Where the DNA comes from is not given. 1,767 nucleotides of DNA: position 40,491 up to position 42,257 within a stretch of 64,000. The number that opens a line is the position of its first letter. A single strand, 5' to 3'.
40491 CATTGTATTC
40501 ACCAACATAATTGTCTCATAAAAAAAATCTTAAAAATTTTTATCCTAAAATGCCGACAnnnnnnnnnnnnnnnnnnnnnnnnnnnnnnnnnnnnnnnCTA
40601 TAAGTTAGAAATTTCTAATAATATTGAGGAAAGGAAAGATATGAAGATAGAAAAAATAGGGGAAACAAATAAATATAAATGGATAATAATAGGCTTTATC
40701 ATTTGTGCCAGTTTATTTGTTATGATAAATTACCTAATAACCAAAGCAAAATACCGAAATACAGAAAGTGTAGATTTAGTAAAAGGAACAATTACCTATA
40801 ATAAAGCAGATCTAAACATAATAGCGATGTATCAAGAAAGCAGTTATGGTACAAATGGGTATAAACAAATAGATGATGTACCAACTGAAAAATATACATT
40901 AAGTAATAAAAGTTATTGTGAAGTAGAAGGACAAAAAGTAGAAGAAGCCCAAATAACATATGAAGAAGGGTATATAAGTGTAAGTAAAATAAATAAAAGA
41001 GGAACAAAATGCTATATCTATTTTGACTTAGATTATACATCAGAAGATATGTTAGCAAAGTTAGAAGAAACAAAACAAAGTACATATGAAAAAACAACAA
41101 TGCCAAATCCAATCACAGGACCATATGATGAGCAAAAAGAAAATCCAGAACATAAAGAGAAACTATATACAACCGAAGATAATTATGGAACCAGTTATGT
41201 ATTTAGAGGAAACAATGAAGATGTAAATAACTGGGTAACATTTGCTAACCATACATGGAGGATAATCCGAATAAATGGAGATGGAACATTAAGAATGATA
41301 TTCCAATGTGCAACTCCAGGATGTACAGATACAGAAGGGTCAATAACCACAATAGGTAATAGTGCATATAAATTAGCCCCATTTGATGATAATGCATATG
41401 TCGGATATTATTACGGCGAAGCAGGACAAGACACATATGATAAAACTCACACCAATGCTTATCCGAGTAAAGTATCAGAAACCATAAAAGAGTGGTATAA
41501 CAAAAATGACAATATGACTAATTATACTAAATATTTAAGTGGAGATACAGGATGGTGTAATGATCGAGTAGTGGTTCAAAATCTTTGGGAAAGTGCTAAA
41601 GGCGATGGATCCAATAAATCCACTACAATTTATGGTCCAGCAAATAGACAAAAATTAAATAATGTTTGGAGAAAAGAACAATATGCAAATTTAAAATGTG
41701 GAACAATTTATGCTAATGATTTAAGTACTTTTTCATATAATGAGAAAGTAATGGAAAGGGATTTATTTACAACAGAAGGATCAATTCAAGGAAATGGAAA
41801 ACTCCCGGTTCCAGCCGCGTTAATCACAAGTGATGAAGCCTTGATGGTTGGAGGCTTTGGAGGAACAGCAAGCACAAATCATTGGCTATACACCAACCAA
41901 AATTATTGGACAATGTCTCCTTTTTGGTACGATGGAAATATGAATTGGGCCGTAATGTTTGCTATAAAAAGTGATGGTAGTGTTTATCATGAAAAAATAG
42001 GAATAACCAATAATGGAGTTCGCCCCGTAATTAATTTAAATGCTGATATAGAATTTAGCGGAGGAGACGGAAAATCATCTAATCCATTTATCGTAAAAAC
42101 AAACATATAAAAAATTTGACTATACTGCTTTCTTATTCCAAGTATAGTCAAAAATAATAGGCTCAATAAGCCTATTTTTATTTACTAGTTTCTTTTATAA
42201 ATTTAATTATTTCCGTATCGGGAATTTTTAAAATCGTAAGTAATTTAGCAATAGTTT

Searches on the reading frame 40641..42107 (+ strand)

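Call 8: search_protein_families(library=pfam, proteins=[window:40641-42107:+], max_evalue=1)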
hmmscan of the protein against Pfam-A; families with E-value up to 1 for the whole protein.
window:40641-42107:+ (489 aa): 2 families
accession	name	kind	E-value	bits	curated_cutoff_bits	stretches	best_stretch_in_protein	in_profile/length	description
PF06941.18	NT5C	-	0.038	14.3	24.8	1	126-177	4-55/180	5' nucleotidase, deoxy (Pyrimidine), cytosolic type C protein (NT5C)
PF00687.26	Ribosomal_L1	-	0.17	11.9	32.2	1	108-161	64-124/198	Ribosomal protein L1p/L10e family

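Call 9: search_protein_families(library=ncbifam, proteins=[window:40641-42107:+], max_evalue=1)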
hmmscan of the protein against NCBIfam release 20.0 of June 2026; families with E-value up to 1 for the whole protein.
window:40641-42107:+ (489 aa): 1 family
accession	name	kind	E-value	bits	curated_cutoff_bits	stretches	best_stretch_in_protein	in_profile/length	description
NF045849.1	ICE_MMCAP2_0565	equivalog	0.11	12.3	40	1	8-33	52-77/80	Mbov_0395 family pilin-like conjugal transfer protein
